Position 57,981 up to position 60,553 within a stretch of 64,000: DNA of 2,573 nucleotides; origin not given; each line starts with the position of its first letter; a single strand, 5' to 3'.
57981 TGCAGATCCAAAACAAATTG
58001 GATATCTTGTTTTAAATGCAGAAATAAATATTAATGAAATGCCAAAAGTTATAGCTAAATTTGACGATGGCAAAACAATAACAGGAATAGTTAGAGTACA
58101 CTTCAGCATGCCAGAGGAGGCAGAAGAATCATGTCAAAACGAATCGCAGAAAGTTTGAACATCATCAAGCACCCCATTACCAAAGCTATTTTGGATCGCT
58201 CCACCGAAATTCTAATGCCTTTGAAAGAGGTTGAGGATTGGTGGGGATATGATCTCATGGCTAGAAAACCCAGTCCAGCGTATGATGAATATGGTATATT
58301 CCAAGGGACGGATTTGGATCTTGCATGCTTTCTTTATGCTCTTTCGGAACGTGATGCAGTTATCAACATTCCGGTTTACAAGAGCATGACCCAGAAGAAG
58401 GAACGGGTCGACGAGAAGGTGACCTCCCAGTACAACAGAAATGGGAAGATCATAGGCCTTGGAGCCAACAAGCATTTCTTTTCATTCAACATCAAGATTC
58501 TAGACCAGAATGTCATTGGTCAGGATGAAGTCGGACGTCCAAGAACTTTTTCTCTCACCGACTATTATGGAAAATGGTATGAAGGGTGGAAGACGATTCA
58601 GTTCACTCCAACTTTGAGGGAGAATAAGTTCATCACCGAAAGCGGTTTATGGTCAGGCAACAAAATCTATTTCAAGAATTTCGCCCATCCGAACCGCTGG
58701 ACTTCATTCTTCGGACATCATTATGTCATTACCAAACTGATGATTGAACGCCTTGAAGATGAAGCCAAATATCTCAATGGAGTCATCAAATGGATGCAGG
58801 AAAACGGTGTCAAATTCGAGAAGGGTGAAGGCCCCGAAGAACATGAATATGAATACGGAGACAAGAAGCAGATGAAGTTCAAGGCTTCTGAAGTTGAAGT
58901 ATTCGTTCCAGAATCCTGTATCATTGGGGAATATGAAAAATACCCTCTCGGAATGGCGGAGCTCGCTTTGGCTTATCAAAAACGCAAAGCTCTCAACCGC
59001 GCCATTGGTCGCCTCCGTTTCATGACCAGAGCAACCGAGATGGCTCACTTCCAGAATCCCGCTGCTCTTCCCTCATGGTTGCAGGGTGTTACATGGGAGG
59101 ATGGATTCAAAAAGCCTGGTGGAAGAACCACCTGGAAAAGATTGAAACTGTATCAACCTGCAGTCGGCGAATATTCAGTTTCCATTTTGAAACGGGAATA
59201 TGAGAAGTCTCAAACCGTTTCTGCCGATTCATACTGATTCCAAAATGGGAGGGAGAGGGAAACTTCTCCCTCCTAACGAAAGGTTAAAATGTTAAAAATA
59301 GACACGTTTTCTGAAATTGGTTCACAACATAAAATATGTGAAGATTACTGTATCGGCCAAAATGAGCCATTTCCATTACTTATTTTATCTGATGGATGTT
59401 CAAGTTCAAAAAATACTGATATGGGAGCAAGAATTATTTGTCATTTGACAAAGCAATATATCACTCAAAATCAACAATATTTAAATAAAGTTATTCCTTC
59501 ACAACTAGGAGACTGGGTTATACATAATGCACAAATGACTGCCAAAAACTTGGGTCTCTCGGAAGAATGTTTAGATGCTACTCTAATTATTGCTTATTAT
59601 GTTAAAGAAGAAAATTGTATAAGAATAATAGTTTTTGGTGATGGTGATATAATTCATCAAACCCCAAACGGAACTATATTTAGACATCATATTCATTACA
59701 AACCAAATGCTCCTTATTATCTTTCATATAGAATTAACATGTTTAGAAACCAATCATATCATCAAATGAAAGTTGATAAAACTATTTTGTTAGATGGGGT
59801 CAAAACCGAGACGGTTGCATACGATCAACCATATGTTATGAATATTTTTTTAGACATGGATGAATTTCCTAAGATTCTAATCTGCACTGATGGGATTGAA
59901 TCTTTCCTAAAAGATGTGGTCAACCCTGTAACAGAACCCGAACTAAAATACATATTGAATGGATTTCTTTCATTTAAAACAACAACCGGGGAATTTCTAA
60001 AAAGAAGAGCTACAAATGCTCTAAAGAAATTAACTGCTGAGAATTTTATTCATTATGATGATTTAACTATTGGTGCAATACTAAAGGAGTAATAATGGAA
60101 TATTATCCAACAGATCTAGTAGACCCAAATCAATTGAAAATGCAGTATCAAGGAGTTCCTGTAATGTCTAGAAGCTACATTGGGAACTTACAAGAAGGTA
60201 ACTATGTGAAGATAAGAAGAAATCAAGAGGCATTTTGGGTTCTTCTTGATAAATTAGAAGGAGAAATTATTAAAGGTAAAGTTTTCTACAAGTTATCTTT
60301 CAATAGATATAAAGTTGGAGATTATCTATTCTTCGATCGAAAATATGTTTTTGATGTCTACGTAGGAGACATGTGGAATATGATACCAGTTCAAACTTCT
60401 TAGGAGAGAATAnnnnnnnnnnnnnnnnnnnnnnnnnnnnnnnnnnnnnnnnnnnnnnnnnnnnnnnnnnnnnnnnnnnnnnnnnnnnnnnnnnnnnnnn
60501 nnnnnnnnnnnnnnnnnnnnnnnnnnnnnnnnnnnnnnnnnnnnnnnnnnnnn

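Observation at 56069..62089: Signalling-type module: vWA protein, metallophosphoesterase, PP2C-like phosphatase and eukaryotic-like kinase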

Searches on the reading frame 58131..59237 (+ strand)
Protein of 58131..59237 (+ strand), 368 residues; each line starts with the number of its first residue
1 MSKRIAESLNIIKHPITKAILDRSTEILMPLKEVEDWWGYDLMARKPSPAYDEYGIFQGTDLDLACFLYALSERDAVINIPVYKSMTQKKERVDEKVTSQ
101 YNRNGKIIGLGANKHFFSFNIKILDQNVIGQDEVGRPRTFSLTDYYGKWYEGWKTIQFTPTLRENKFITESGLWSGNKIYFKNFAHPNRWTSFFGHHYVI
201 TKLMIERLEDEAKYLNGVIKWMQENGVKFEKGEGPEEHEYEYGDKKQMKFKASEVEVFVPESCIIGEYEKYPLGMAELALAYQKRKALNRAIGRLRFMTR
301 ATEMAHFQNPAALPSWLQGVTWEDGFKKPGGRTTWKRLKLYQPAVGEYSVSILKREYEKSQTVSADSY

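Call 3: search_protein_families(library=pfam, proteins=[window:58131-59237:+], max_evalue=0.1)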
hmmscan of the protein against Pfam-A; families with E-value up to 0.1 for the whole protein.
window:58131-59237:+ (368 aa): 1 family
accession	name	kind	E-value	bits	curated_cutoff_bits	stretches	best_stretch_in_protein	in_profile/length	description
PF11123.14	DNA_Packaging_2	-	0.0078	16.7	27.5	1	197-234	10-51/79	DNA packaging protein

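Call 4: search_protein_families(library=padloc, proteins=[window:58131-59237:+], max_evalue=0.1)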
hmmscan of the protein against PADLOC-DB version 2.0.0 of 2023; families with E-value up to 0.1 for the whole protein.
window:58131-59237:+ (368 aa): 0 families

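Call 5: search_protein_families(library=phrogs, proteins=[window:58131-59237:+], max_evalue=0.01)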
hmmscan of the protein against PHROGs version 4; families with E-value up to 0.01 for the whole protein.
window:58131-59237:+ (368 aa): 0 families

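Call 24: search_protein_families(library=ncbifam, proteins=[window:58131-59237:+], max_evalue=0.1)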
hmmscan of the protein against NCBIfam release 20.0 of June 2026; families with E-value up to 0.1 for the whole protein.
window:58131-59237:+ (368 aa): 0 families

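Call 31: find_homologous_proteins(query=window:58131-59237:+)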
Query window:58131-59237:+ (368 aa): 443 proteins with E <= 0.001 among 2499 candidates; the best 120 are listed.
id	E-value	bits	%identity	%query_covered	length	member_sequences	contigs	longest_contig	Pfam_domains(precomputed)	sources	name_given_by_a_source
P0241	7.3e-252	853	100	100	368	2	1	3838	-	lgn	-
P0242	2.1e-199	680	79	99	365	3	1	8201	-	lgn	-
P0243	8.9e-166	569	67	99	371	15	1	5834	-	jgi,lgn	-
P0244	1.3e-159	549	64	99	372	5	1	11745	-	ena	-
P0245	8.6e-151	520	61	99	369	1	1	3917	-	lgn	-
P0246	5.7e-147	507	61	99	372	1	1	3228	-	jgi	jgi:hypothetical protein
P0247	5.9e-147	507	61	99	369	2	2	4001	-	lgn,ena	-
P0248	3.3e-146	505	59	99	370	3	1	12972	-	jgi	jgi:hypothetical protein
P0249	3.8e-146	505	60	99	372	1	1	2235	-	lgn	-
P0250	1.6e-145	503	59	99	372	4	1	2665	-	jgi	jgi:hypothetical protein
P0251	2.3e-145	502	59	99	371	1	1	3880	-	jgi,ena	jgi:hypothetical protein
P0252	1.0e-144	500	59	99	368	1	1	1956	-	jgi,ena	-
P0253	1.7e-144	499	59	99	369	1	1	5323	-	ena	-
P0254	2.0e-144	499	59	99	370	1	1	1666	-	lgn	-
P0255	3.4e-144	498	60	99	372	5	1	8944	-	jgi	-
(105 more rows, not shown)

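Call 35: search_solved_structures(query=A3, max_evalue=1, show_alignments=1)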
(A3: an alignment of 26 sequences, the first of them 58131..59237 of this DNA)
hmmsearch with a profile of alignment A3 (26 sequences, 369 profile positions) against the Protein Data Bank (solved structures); distinct sequences matched with E-value up to 1: 0.

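Call 39: predict_structure(alignment_id=A3)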
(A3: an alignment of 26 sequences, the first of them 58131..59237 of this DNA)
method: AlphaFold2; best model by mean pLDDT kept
length: 368 residues; sequences in the alignment: 26
mean_pLDDT: 79.7   pTM: 0.83
mean pLDDT of the five models: 79.7, 78.4, 77.4, 73.7, 73.4
residues with pLDDT >= 90: 118; 70-90: 171; 50-70: 49; < 50: 30
segments of 3 or more residues with pLDDT < 50: 1-8, 46-59, 182-187
pLDDT, mean of each block of 10 residues (from residue 1): 45 87 92 82 48 40 72 82 73 83 86 90 88 85 83 73 68 55 49 81 95 96 94 81 89 91 90 93 93 91 81 66 89 90 76 93 80
secondary structure, 60 per line:
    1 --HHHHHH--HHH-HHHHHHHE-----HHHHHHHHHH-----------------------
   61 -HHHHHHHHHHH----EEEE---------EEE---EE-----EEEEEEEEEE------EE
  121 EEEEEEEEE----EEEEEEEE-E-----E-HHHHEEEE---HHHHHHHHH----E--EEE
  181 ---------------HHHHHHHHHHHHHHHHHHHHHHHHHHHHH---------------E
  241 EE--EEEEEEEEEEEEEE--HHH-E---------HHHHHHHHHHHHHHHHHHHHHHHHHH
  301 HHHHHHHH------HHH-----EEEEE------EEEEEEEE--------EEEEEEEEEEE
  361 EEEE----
elements in order: H3-8 H15-21 H28-37 H62-72 E77-80 E90-92 E103-112 E119-129 E134-141 H151-154 E155-158 H162-170 E178-180 H196-224 E240-242 E245-258 H275-308 E323-327 E334-341 E350-364

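Call 43: fold_search(model_id=the predicted structure, library=pdb)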
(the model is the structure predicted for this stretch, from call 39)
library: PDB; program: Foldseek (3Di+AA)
matches with E <= 10: 152; with E <= 0.001: 0
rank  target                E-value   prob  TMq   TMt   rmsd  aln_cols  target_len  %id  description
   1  8auk_A                3.5e-01  0.03  0.13  0.03  19.0       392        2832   10  Cryo-EM structure of human BIRC6 in complex with HTRA2. (released 2023-02-15)
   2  8ifg_B                6.1e-01  0.04  0.09  0.08  14.1       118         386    6  Cryo-EM structure of the Clr6S (Clr6-HDAC) complex from S. pombe (released 2024-01-03)
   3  1zm1_B                8.2e-01  0.06  0.08  0.12  12.1        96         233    9  Crystal structures of complex F. succinogenes 1,3-1,4-beta-D-glucanase and beta-1,3-1,4-cellotriose (released 2006-05-10)
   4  3axe_A                1.0e+00  0.02  0.08  0.11  12.6        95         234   10  The truncated Fibrobacter succinogenes 1,3-1,4-beta-D-glucanase V18Y/W203Y in complex with cellotetraose (cellobiose d (released 2012-02-15)
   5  7cz3_C                1.2e+00  0.03  0.09  0.15  19.8       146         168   12  Crystal strcuture of Acyl-CoA thioesterase from Bacillus cereus ATCC 14579 (released 2021-01-13)
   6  1mve                  1.3e+00  0.02  0.07  0.09  15.0        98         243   11  Crystal structure of a natural circularly-permutated jellyroll protein: 1,3-1,4-beta-D-glucanase from Fibrobacter succin (released 2003-07-15)
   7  3axd_B                1.5e+00  0.03  0.08  0.11  12.5        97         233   11  The truncated Fibrobacter succinogenes 1,3-1,4-beta-D-glucanase V18Y/W203Y in apo-form (released 2012-02-15)
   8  7mio_A                1.5e+00  0.04  0.08  0.05  15.3        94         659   17  Mouse TRPV3 in cNW11 nanodiscs, open state at 42 degrees Celsius (released 2021-07-21)
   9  3h0o                  1.8e+00  0.02  0.08  0.10  12.6        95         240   12  The importance of CH-Pi stacking interactions between carbohydrate and aromatic residues in truncated Fibrobacter succin (released 2010-04-21)
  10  1txq_A                2.0e+00  0.06  0.09  0.35  11.8        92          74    9  Crystal structure of the EB1 C-terminal domain complexed with the CAP-Gly domain of p150Glued (released 2005-09-13)
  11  3axd_A                2.0e+00  0.02  0.08  0.11  12.4        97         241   11  The truncated Fibrobacter succinogenes 1,3-1,4-beta-D-glucanase V18Y/W203Y in apo-form (released 2012-02-15)
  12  9l0d_C                2.2e+00  0.02  0.07  0.04  15.7        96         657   14  Cryo-EM structure of the human MON1A/CCZ1/C18orf8 complex (released 2025-03-19)
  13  7whm                  2.3e+00  0.01  0.08  0.03  16.4       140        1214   13  Closed spike of Bombyx mori cytoplasmic polyhedrosis virus (released 2022-02-02)
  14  6uzt_A                2.7e+00  0.06  0.08  0.06   7.7        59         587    8  Crystal Structure of RPTP alpha (released 2020-03-18)
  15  4zv3_B                2.7e+00  0.01  0.09  0.10  21.0       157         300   12  Crystal structure of the N- and C-terminal domains of mouse acyl-CoA thioesterase 7 (released 2015-06-03)
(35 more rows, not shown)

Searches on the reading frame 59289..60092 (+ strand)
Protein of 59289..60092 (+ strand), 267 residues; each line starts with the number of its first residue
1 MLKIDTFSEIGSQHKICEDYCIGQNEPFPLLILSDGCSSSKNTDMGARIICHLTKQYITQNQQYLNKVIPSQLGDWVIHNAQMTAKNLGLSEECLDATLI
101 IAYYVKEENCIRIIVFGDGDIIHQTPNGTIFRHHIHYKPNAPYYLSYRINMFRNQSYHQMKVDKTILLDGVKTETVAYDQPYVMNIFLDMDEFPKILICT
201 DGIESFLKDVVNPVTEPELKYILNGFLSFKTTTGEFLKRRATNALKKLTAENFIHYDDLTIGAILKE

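Call 3: search_protein_families(library=pfam, proteins=[window:59289-60092:+], max_evalue=0.1)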
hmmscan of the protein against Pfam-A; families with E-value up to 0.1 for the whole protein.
window:59289-60092:+ (267 aa): 1 family
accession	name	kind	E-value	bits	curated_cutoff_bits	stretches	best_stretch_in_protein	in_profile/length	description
PF13672.11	PP2C_2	-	1.7e-11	44.5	24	1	14-210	9-178/209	Protein phosphatase 2C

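Call 4: search_protein_families(library=padloc, proteins=[window:59289-60092:+], max_evalue=0.1)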
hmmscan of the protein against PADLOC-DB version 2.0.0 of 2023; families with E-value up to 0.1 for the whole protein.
window:59289-60092:+ (267 aa): 2 families
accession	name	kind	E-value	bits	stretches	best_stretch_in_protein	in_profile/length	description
PDLC02222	PP2C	-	0.00029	18.2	1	28-133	29-132/242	-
PDLC04518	PDC-M21C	-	0.00092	16.5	1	2-129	3-123/243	-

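Call 5: search_protein_families(library=phrogs, proteins=[window:59289-60092:+], max_evalue=0.01)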
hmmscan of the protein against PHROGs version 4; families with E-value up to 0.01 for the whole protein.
window:59289-60092:+ (267 aa): 0 families

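Call 13: search_solved_structures(query=window:59289-60092:+, max_evalue=1, show_alignments=1)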
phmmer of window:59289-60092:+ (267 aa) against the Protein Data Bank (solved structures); distinct sequences matched with E-value up to 1: 1.
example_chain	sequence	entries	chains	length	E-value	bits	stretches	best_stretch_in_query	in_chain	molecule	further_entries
3usw_A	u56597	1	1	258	0.087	15.2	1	45-109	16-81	Flagellar motor switch protein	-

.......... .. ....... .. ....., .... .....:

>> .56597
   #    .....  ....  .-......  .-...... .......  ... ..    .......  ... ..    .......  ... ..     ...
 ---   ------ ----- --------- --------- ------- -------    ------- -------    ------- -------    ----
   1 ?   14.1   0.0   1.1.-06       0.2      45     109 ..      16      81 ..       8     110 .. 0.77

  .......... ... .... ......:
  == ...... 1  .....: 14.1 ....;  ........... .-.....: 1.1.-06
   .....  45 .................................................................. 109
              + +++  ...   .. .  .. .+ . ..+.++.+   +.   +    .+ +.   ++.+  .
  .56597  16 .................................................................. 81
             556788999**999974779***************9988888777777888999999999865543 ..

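Call 24: search_protein_families(library=ncbifam, proteins=[window:59289-60092:+], max_evalue=0.1)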
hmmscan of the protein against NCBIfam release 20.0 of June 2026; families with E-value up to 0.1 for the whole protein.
window:59289-60092:+ (267 aa): 1 family
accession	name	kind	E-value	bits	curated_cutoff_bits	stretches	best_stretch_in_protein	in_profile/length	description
NF033484.1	Stp1_PP2C_phos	equivalog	0.00033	20.2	230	1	8-85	2-79/232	Stp1/IreP family PP2C-type Ser/Thr phosphatase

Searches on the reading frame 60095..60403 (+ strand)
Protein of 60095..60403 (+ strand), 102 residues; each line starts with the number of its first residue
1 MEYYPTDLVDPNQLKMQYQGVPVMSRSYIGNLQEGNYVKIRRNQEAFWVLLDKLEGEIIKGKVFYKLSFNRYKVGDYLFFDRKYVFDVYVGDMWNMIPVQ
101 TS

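Call 3: search_protein_families(library=pfam, proteins=[window:60095-60403:+], max_evalue=0.1)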
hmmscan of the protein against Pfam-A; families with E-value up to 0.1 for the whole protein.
window:60095-60403:+ (102 aa): 0 families

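Call 4: search_protein_families(library=padloc, proteins=[window:60095-60403:+], max_evalue=0.1)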
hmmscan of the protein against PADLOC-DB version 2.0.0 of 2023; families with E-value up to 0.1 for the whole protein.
window:60095-60403:+ (102 aa): 0 families

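Call 5: search_protein_families(library=phrogs, proteins=[window:60095-60403:+], max_evalue=0.01)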
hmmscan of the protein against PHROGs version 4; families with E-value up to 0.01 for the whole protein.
window:60095-60403:+ (102 aa): 0 families

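Call 24: search_protein_families(library=ncbifam, proteins=[window:60095-60403:+], max_evalue=0.1)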
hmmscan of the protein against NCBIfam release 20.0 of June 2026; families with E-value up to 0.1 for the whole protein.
window:60095-60403:+ (102 aa): 0 families
